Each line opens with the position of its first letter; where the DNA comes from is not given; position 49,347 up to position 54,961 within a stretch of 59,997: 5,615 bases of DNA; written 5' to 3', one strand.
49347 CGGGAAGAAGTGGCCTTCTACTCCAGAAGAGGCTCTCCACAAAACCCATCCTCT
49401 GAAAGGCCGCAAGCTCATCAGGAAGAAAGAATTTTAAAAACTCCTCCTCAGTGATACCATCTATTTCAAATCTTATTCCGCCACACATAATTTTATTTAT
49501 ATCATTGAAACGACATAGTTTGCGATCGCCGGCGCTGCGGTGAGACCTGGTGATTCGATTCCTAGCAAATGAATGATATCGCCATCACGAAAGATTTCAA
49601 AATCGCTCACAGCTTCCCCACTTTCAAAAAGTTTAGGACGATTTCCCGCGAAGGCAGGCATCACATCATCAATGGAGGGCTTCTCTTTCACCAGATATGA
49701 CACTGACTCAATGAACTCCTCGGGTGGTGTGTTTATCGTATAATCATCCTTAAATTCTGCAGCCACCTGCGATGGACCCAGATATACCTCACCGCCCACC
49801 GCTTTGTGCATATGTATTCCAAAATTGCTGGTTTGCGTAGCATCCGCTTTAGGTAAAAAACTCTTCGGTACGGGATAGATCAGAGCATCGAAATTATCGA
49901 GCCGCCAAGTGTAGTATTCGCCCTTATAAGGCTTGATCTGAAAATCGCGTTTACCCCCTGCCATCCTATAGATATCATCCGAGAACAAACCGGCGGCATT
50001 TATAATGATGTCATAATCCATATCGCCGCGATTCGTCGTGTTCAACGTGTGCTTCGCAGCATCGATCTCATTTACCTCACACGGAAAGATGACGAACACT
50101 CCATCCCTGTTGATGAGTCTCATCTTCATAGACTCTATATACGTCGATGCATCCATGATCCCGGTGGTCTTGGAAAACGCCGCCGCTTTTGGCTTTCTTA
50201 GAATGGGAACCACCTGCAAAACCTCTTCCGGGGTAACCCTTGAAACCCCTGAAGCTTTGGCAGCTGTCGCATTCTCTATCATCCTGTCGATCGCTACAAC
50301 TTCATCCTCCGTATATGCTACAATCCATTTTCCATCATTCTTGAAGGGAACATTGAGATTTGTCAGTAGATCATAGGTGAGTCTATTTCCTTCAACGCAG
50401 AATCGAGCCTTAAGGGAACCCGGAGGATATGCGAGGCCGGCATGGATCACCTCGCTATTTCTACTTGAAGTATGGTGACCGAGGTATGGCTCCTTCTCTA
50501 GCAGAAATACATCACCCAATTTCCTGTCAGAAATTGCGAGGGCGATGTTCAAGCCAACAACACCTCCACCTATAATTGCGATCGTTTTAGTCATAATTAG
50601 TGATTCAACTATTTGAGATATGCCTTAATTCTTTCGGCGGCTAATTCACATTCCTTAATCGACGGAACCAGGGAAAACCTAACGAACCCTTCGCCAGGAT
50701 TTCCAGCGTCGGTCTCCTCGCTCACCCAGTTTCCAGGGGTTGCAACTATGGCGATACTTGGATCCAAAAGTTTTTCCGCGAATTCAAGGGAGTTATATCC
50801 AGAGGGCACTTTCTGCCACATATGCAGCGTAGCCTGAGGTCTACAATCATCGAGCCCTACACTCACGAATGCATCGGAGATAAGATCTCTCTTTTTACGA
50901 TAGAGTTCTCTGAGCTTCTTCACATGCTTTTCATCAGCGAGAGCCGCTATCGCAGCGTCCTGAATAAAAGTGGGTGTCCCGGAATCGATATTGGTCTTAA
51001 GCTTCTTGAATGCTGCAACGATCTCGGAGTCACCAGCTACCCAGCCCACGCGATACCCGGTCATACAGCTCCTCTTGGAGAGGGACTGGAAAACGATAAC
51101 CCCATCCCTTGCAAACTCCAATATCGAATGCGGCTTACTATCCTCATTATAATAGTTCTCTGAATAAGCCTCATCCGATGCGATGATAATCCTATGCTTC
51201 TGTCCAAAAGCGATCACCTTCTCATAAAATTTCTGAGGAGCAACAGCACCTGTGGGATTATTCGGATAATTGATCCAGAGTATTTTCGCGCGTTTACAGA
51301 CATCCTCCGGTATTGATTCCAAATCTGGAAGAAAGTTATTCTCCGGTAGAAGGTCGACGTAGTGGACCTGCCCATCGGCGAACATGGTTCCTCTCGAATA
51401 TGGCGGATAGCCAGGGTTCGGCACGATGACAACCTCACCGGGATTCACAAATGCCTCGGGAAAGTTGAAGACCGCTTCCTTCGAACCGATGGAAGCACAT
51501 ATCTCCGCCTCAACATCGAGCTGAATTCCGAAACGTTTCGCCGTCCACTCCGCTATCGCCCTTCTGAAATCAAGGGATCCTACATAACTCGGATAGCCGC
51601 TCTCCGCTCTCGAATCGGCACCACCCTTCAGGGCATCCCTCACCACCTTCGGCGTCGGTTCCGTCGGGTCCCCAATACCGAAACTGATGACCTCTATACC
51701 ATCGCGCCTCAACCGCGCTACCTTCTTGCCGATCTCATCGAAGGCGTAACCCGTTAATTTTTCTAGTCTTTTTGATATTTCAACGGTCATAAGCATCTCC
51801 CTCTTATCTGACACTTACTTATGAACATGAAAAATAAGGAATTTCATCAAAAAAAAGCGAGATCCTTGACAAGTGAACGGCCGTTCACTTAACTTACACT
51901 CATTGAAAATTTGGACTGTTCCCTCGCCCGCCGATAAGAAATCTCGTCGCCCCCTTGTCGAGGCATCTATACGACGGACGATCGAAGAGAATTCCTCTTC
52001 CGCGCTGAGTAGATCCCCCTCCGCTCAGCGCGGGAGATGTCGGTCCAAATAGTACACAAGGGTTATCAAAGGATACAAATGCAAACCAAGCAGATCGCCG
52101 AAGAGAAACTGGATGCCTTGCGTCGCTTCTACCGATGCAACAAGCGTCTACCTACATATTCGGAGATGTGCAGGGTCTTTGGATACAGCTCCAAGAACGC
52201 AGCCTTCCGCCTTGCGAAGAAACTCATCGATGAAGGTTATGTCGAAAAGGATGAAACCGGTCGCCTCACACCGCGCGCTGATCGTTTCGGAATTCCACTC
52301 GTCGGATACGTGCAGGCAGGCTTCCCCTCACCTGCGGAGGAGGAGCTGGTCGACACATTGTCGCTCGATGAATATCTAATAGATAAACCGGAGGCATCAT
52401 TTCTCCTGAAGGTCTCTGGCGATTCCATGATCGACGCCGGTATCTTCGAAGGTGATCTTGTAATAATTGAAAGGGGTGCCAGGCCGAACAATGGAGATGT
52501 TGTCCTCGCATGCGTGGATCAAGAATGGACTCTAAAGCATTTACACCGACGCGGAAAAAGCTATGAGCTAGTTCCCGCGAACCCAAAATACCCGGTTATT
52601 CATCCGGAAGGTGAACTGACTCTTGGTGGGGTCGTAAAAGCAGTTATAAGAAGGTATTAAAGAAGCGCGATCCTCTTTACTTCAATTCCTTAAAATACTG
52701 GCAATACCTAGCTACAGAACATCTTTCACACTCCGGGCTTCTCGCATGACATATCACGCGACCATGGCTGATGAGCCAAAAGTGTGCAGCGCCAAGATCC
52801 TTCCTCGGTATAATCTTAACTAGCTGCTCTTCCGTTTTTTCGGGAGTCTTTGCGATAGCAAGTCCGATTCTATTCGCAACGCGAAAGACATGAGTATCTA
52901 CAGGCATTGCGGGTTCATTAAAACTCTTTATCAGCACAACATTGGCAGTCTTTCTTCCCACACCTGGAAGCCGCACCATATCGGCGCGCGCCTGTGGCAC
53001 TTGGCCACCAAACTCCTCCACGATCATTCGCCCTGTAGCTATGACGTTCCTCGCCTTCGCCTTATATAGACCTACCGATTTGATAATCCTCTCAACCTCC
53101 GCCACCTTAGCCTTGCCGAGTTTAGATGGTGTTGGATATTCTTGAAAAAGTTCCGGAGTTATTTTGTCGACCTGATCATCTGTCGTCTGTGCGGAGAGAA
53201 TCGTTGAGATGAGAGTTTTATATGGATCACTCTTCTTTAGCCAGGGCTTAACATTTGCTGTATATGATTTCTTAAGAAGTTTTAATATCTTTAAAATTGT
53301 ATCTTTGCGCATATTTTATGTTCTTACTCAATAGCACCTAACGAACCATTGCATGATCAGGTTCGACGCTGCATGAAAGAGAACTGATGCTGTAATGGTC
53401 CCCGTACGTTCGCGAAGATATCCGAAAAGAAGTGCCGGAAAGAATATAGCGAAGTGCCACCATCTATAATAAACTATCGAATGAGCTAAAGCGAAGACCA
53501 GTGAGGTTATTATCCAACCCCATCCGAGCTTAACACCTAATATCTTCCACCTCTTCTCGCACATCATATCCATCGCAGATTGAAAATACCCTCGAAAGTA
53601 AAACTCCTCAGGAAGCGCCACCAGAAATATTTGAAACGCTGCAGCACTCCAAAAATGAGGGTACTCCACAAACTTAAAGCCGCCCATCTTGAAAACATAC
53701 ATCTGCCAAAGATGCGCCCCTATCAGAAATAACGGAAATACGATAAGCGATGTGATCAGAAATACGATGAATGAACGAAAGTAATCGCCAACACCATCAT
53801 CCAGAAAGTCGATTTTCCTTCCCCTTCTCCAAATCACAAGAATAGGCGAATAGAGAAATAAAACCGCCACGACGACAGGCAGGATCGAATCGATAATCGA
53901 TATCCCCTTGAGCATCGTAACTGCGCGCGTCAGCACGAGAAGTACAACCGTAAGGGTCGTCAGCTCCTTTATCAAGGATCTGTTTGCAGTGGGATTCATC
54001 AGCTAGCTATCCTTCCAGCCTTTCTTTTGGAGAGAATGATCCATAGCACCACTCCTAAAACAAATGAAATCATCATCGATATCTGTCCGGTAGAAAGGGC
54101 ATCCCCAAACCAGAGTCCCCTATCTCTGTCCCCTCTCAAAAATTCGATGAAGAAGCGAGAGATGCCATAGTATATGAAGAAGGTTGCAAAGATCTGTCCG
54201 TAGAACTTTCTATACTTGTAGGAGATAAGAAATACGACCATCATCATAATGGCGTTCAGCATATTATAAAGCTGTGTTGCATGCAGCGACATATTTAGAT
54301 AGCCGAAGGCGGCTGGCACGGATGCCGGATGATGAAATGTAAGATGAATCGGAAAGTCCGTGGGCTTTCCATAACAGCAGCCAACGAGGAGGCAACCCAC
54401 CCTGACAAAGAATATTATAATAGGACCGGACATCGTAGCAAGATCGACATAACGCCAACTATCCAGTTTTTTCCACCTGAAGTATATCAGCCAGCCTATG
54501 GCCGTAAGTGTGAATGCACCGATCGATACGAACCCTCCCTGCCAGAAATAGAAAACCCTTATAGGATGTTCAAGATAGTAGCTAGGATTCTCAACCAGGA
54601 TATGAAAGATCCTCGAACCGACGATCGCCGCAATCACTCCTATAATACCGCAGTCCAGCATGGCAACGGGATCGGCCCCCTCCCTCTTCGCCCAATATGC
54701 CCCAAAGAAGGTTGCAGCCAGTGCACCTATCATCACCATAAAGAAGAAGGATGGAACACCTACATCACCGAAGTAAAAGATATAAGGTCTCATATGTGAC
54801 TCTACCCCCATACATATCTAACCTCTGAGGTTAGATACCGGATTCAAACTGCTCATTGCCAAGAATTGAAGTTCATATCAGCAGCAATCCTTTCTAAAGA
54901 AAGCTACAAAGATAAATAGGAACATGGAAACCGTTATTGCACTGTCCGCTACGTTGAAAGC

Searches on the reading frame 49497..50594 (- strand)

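Call 46: search_protein_families(library=pfam, proteins=[window:49497-50594:-])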
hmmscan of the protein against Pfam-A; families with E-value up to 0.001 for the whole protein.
window:49497-50594:- (365 aa): 3 families
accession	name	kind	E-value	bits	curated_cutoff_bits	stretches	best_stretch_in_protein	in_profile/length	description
PF01266.30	DAO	-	7.6e-52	177.4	27.9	1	5-363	2-352/353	FAD dependent oxidoreductase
PF07992.20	Pyr_redox_2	-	7.3e-05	22.8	26.1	0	3-50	143-189/291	Pyridine nucleotide-disulphide oxidoreductase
PF13450.12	NAD_binding_8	-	0.00028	21.6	21.9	1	7-47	1-40/68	NAD(P)-binding Rossmann-like domain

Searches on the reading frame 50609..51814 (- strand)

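Call 46: search_protein_families(library=pfam, proteins=[window:50609-51814:-])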
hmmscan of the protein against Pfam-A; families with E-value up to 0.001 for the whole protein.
window:50609-51814:- (401 aa): 1 family
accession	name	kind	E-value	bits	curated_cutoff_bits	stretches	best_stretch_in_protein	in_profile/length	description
PF00155.27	Aminotran_1_2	-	5.4e-60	203.9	19.7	1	41-396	2-361/361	Aminotransferase class I and II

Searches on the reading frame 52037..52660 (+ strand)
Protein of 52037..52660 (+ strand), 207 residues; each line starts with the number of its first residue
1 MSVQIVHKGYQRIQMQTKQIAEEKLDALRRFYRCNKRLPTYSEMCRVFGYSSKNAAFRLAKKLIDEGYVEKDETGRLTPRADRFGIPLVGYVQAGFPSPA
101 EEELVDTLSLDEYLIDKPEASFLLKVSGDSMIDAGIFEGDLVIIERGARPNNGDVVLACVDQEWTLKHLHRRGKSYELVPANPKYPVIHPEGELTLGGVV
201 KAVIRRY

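Call 46: search_protein_families(library=pfam, proteins=[window:52037-52660:+])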
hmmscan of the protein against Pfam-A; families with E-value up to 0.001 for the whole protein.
window:52037-52660:+ (207 aa): 1 family
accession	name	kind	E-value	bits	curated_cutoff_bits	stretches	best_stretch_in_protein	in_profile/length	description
PF00717.28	Peptidase_S24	-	5.3e-28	97.5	23.3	1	87-194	1-109/116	Peptidase S24-like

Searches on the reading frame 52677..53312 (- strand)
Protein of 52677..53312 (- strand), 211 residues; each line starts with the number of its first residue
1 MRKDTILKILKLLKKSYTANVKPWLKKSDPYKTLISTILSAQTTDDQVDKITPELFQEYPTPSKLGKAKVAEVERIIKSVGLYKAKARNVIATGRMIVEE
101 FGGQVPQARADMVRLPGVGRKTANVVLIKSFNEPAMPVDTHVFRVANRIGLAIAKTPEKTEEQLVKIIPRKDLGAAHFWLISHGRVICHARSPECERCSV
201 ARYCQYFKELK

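Call 46: search_protein_families(library=pfam, proteins=[window:52677-53312:-])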
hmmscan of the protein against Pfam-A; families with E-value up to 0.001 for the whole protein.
window:52677-53312:- (211 aa): 3 families
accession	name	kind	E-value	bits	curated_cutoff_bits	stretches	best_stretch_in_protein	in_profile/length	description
PF00730.31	HhH-GPD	-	1e-26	93.8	26.2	1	35-169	1-107/108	HhH-GPD superfamily base excision DNA repair protein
PF00633.29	HHH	-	4.2e-06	26.8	24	1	101-127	2-28/30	Helix-hairpin-helix motif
PF10576.14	EndIII_4Fe-2S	-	8.7e-05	23.1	20.5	1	188-204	1-17/17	Iron-sulfur binding domain of endonuclease III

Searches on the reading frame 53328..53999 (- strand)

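Call 46: search_protein_families(library=pfam, proteins=[window:53328-53999:-])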
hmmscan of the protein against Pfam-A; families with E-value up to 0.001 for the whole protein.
window:53328-53999:- (223 aa): 1 family
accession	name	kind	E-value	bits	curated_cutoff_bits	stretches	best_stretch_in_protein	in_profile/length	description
PF02517.21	Rce1-like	-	2e-15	57.3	22.4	1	116-215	4-93/93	Type II CAAX prenyl endopeptidase Rce1-like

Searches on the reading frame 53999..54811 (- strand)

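Call 46: search_protein_families(library=pfam, proteins=[window:53999-54811:-])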
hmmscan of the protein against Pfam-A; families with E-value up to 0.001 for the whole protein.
window:53999-54811:- (270 aa): 1 family
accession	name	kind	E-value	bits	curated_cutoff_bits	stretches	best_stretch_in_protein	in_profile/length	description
PF01790.23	LGT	-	2.3e-46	158.5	24.9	1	9-259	1-240/240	Prolipoprotein diacylglyceryl transferase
